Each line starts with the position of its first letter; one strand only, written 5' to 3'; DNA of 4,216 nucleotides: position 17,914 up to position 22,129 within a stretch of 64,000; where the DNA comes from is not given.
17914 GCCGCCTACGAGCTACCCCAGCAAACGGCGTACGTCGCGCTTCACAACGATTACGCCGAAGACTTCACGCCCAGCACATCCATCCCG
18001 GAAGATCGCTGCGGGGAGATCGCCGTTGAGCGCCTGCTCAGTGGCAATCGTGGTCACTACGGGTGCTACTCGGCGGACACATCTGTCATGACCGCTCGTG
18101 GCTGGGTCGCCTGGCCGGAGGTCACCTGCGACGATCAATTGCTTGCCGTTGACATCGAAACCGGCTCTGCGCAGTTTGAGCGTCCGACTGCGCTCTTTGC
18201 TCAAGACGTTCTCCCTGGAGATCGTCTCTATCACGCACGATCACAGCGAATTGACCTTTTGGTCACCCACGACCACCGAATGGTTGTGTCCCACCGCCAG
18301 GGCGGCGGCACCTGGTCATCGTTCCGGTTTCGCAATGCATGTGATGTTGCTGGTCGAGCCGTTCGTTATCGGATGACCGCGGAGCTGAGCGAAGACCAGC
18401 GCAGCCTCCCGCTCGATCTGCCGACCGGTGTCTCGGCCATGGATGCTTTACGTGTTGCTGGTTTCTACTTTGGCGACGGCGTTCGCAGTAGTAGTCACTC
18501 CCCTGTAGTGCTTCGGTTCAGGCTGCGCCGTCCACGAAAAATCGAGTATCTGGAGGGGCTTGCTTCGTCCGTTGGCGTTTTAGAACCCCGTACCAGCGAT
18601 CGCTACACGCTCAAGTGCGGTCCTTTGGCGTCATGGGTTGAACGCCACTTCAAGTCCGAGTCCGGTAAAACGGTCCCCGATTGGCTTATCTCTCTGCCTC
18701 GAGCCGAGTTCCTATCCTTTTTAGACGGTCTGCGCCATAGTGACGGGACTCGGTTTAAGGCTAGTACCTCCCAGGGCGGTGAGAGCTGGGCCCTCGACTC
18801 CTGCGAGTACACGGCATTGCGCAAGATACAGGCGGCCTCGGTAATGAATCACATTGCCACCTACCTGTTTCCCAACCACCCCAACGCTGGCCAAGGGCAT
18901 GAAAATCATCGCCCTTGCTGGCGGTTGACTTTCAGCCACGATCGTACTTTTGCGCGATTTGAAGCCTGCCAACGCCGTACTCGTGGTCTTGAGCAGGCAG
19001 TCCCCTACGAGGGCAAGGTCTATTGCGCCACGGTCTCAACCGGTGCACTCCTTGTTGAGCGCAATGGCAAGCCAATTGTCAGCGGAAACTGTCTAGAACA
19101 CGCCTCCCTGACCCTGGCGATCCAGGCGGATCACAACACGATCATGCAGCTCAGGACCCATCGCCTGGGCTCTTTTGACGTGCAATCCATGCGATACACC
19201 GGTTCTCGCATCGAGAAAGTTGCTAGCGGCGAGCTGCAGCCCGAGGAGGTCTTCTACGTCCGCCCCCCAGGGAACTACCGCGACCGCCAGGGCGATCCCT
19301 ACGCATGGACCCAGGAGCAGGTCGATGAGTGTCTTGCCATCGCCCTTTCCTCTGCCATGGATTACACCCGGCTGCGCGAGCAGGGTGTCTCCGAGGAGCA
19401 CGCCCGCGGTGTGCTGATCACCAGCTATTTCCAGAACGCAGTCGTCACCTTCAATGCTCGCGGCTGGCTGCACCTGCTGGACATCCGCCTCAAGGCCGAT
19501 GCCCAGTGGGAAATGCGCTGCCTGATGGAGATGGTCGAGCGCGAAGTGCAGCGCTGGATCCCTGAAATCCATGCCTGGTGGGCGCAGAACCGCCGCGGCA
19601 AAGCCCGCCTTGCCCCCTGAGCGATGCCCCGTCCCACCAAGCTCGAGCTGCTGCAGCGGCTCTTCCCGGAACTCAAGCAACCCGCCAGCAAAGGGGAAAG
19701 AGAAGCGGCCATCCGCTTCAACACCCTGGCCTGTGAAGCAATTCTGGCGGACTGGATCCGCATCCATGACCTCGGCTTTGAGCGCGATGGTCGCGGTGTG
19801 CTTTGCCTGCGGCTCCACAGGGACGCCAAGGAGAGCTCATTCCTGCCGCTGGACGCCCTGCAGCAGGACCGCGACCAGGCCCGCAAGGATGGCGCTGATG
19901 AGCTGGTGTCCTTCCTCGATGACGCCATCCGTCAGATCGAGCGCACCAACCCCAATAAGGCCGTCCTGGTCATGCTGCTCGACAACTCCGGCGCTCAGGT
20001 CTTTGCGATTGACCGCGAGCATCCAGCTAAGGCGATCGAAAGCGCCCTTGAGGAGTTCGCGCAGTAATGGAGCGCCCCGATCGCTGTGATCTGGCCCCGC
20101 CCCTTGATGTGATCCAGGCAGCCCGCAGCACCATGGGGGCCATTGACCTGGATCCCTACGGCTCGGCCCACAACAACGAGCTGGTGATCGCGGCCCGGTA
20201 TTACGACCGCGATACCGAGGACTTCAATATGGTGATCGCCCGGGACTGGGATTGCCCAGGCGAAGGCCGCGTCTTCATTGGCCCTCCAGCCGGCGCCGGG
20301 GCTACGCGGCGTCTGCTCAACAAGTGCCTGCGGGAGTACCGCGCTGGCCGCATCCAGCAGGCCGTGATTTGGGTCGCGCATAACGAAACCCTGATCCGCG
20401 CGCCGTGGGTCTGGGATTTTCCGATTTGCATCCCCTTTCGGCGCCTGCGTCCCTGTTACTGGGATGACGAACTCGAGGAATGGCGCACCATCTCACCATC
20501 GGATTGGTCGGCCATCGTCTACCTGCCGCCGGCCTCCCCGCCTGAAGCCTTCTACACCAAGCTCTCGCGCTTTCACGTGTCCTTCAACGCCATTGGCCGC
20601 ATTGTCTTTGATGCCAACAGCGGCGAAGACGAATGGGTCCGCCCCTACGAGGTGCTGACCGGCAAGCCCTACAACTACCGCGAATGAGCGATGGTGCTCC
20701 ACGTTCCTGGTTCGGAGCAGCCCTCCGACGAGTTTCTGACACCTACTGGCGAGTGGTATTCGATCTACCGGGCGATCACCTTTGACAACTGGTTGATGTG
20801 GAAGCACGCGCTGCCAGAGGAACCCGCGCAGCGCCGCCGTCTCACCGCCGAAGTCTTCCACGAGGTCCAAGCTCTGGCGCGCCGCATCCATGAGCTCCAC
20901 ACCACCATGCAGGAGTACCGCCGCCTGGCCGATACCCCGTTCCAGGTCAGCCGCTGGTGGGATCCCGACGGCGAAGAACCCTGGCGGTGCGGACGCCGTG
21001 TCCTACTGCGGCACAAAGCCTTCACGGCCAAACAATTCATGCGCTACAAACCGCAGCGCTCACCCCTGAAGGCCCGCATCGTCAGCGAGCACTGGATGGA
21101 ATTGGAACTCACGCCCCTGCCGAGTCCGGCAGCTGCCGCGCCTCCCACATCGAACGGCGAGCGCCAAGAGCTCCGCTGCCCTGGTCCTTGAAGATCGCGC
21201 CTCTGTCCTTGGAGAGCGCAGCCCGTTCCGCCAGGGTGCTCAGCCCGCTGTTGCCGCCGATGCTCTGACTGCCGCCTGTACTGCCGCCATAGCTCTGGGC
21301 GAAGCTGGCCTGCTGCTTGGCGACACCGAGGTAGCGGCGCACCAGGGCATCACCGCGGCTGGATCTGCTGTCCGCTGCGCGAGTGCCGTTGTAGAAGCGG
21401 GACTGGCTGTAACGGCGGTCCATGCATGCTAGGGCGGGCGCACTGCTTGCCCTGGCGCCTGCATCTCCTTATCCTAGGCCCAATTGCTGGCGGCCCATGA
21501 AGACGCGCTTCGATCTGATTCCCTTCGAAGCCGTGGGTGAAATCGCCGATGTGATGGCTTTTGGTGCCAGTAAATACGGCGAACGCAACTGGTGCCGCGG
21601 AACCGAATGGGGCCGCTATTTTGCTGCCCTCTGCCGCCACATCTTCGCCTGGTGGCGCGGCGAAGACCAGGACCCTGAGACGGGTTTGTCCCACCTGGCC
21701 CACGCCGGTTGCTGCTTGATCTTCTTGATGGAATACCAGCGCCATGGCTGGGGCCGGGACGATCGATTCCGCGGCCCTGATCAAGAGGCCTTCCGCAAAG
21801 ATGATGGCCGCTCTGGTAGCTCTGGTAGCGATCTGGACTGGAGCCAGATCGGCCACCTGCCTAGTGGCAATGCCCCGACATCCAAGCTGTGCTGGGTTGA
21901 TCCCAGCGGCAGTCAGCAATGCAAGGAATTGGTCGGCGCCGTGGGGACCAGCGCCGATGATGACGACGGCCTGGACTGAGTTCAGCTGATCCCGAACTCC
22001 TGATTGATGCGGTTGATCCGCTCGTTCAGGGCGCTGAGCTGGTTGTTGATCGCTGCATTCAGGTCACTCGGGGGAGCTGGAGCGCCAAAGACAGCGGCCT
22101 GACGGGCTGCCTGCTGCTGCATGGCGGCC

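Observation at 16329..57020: Unusually high density of selfish genetic elements in one phage genome segment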

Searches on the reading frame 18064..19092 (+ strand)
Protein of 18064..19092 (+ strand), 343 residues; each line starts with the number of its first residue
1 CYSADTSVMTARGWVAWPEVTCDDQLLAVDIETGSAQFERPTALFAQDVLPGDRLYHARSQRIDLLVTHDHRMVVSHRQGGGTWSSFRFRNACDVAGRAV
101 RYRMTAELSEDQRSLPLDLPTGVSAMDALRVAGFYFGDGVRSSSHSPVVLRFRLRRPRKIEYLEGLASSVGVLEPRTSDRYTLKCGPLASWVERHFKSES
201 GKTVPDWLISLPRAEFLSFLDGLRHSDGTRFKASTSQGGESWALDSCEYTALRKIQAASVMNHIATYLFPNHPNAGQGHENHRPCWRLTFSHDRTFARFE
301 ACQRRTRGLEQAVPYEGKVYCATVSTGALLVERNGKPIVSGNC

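Call 36: search_solved_structures(query=window:18064-19089:+, max_evalue=0.01, show_alignments=2)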
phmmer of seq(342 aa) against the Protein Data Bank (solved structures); distinct sequences matched with E-value up to 0.01: 0.

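Call 37: search_protein_families(library=pfam, proteins=[window:18064-19092:+], max_evalue=1)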
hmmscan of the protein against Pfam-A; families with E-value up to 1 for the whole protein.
seq(343 aa): 1 family
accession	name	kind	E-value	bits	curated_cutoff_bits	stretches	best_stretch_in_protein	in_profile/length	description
PF06744.18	IcmF_C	-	0.13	12.9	26.7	1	60-119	44-102/106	Type VI secretion protein IcmF C2-like domain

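Call 53: find_homologous_proteins(query=window:18064-19089:+, max_evalue=0.001)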
Query seq(342 aa) (342 aa): 80 proteins with E <= 0.001 among 4295 candidates.
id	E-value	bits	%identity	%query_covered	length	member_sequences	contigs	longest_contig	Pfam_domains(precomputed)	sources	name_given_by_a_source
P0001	2.3e-233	791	100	100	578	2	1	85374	PF02511.21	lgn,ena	-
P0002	5.5e-177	606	77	100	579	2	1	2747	PF02511.21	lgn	-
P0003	1.5e-151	522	66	100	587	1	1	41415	PF02511.21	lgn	-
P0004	8.4e-150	517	67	100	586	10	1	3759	PF02511.21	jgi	jgi:thymidylate synthase (FAD)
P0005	7.4e-144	497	65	100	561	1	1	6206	PF02511.21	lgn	-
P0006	8.2e-144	497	66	100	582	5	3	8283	PF02511.21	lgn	-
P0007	1.0e-143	497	66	100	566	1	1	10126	PF02511.21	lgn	-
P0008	2.2e-140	486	64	100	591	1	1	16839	PF02511.21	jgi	jgi:thymidylate synthase (FAD)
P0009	2.3e-139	482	63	100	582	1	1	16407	PF02511.21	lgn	-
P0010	8.2e-138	477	62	100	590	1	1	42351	PF02511.21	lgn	-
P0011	2.4e-137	476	63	100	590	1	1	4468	PF02511.21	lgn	-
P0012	4.7e-133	462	61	100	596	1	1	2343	PF02511.21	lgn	-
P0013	3.5e-107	376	53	100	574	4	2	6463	PF02511.21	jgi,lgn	-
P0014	1.4e-106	374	52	100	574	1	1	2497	PF02511.21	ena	-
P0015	1.8e-101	358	53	100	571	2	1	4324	PF02511.21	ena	-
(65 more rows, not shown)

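Call 56: find_encoding_contigs(protein=P0001, flank=10000, max_places=3)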
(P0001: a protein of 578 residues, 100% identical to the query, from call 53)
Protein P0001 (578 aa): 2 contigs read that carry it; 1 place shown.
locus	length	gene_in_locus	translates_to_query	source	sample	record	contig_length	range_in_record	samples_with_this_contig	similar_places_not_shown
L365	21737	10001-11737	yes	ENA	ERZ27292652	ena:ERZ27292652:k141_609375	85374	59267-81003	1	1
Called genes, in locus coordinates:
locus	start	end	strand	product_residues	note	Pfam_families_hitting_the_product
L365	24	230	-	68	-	-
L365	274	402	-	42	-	-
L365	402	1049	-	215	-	-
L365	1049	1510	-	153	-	-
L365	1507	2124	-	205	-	-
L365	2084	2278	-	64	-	-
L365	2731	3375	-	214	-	-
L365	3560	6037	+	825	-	PF05272:VapE-like_dom, PF19263:DUF5906 (weak)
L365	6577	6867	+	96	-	PF11691:DUF3288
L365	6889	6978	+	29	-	-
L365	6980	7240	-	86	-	-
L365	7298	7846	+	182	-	PF00383:dCMP_cyt_deam_1, PF14437:MafB19-deam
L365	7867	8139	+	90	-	-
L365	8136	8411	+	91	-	-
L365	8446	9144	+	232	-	-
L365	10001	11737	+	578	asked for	PF02511:Thy1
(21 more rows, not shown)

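Call 60: predict_structure(alignment_id=A2)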
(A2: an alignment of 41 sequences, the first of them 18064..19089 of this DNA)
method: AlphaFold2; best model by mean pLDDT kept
length: 342 residues; sequences in the alignment: 41
mean_pLDDT: 94.6   pTM: 0.92
mean pLDDT of the five models: 94.6, 94.1, 93.7, 93.7, 92.8
residues with pLDDT >= 90: 297; 70-90: 37; 50-70: 7; < 50: 1
segments of 3 or more residues with pLDDT < 50: none
pLDDT, mean of each block of 10 residues (from residue 1): 98 98 98 98 98 97 97 96 96 96 98 98 97 96 89 96 97 97 97 95 97 98 90 60 95 98 96 87 93 92 85 98 98 98 90
secondary structure, 60 per line:
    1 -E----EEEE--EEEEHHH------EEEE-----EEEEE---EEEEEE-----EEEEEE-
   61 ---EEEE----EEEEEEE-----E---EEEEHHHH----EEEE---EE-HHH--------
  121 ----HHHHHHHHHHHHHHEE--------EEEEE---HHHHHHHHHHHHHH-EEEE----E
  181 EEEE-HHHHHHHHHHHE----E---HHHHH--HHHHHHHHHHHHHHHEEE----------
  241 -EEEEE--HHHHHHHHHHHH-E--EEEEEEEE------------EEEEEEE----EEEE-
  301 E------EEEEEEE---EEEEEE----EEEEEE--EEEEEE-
elements in order: E7-10 E13-16 E26-29 E35-39 E43-48 E54-59 E64-67 E72-78 E88-91 H92-95 E100-103 H125-138 E149-153 H157-170 E172-175 E180-184 H186-196 H206-210 H213-227 E228-230 E242-246 H249-260 E265-272 E285-291 E296-299 E308-314 E318-323 E328-333 E336-341

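Call 62: fold_search(model_id=the predicted structure, library=pdb)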
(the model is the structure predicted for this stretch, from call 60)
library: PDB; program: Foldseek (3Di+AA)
matches with E <= 10: 415; with E <= 0.001: 53
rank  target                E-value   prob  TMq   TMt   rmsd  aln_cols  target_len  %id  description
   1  7qsu                  7.4e-16  1.00  0.63  0.60   8.4       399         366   13  Crystal structure of homing endonuclease-associated TliVMA intein (C1A, d333-339) (released 2022-03-30)
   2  1ef0_A                1.8e-13  1.00  0.62  0.52   9.0       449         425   11  CRYSTAL STRUCTURE OF PI-SCEI MINIPRECURSOR (released 2000-06-07)
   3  1vde_A                2.1e-13  1.00  0.59  0.49   9.5       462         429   11  PI-SCEI, A HOMING ENDONUCLEASE WITH PROTEIN SPLICING ACTIVITY (released 1998-04-08)
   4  1vde_B                2.5e-13  1.00  0.61  0.51   9.0       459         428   11  PI-SCEI, A HOMING ENDONUCLEASE WITH PROTEIN SPLICING ACTIVITY (released 1998-04-08)
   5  1dfa                  5.1e-13  1.00  0.59  0.51   9.7       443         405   12  CRYSTAL STRUCTURE OF PI-SCEI IN C2 SPACE GROUP (released 1999-12-08)
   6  7qss                  6.5e-13  1.00  0.64  0.53   6.2       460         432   10  Crystal structure of homing endonuclease-associated TliVMA intein (C1A) (released 2022-03-30)
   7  1jva_A                2.1e-12  1.00  0.60  0.50   8.4       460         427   10  CRYSTAL STRUCTURE OF THE VMA1-DERIVED ENDONUCLEASE BEARING THE N AND C EXTEIN PROPEPTIDES (released 2002-08-29)
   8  7qst                  3.0e-12  1.00  0.61  0.59   6.8       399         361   12  Crystal structure of homing endonuclease-associated PhoVMA intein (C1A) (released 2022-03-30)
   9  1jva_B                3.6e-12  1.00  0.60  0.49   9.3       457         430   11  CRYSTAL STRUCTURE OF THE VMA1-DERIVED ENDONUCLEASE BEARING THE N AND C EXTEIN PROPEPTIDES (released 2002-08-29)
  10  1lws_A                4.8e-12  1.00  0.62  0.51   8.6       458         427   12  Crystal structure of the intein homing endonuclease PI-SceI bound to its recognition sequence (released 2002-09-27)
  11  1um2_B                5.4e-12  1.00  0.62  0.52   8.8       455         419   11  Crystal Structure of the Vma1-Derived Endonuclease with the Ligated Extein Segment (released 2004-09-22)
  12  1um2_A                8.7e-12  1.00  0.62  0.52   8.5       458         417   12  Crystal Structure of the Vma1-Derived Endonuclease with the Ligated Extein Segment (released 2004-09-22)
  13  1lwt_A                3.2e-11  1.00  0.65  0.52   6.8       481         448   11  Crystal structure of the intein homing endonuclease PI-SceI bound to its substrate DNA (Ca2+ free) (released 2002-09-27)
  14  1dq3                  3.4e-11  1.00  0.66  0.51   7.6       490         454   11  CRYSTAL STRUCTURE OF AN ARCHAEAL INTEIN-ENCODED HOMING ENDONUCLEASE PI-PFUI (released 2000-07-05)
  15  1ef0_B                1.1e-09  1.00  0.59  0.52   9.1       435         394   11  CRYSTAL STRUCTURE OF PI-SCEI MINIPRECURSOR (released 2000-06-07)
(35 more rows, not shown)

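Call 72: search_protein_families(library=phrogs, proteins=[window:18064-19089:+], max_evalue=0.01)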
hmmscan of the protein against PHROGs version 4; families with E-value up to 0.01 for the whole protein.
window:18064-19089:+ (342 aa): 2 families
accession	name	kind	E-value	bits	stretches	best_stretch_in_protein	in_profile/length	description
phrog_85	-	DNA, RNA and nucleotide metabolism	7.9e-07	29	1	1-101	89-188/866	thymidylate synthase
phrog_12229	-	DNA, RNA and nucleotide metabolism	0.00015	21.3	0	312-342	441-471/577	ribonucleotide reductase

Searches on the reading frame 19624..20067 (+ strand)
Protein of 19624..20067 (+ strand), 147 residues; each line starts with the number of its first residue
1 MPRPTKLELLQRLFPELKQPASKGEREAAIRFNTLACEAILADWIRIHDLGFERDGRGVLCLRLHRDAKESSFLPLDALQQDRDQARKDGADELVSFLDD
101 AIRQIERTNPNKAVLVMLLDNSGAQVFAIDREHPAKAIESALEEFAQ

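Call 20: search_protein_families(library=pfam, proteins=[window:19624-20067:+], max_evalue=0.001)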
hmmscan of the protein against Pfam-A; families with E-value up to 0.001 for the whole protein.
window:19624-20067:+ (147 aa): 0 families

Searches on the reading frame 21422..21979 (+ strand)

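Call 20: search_protein_families(library=pfam, proteins=[window:21422-21979:+], max_evalue=0.001)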
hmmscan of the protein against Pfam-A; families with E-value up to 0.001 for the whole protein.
window:21422-21979:+ (185 aa): 1 family
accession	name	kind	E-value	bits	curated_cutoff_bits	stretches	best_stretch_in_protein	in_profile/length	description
PF18909.5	dGTP_diPhyd_N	-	5.3e-32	110.2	27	1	27-115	11-99/99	dATP/dGTP diphosphohydrolase, N-terminal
